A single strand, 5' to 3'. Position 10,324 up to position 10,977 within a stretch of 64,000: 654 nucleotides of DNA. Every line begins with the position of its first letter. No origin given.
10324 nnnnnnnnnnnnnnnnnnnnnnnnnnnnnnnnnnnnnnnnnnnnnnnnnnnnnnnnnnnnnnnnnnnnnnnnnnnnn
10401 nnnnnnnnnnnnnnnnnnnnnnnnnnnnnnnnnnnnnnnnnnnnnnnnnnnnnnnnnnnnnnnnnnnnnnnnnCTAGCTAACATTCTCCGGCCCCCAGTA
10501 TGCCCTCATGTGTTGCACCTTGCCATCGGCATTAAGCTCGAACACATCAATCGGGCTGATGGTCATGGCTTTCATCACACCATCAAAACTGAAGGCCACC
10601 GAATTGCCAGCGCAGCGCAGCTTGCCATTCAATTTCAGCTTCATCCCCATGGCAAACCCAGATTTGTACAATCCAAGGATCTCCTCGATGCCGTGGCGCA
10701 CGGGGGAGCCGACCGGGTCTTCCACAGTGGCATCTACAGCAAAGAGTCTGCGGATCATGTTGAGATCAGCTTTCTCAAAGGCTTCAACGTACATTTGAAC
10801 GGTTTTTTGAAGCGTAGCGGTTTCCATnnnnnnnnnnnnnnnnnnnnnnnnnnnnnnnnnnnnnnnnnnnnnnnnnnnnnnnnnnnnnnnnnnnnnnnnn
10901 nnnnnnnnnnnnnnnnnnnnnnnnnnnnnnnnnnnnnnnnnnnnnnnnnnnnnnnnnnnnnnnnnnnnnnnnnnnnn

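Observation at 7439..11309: About 3.1-kb segment bracketed by 395-bp direct repeats that duplicate a Nudix 3' half and the meaB 3' end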

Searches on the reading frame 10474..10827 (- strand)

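Call 12: search_protein_families(library=pfam, proteins=[window:10474-10827:-], max_evalue=0.001)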
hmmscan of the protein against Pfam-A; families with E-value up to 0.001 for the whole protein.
window:10474-10827:- (117 aa): 2 families
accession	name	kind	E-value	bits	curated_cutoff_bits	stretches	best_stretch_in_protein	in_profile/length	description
PF12680.13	SnoaL_2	-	2.8e-09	37.9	27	1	10-106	1-101/102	SnoaL-like domain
PF02136.26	NTF2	-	0.0003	21.7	21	1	7-56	3-51/116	Nuclear transport factor 2 (NTF2) domain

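Call 76: search_protein_families(library=padloc, proteins=[window:10474-10827:-], max_evalue=0.001)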
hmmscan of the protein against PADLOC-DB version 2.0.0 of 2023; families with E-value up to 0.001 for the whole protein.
window:10474-10827:- (117 aa): 0 families
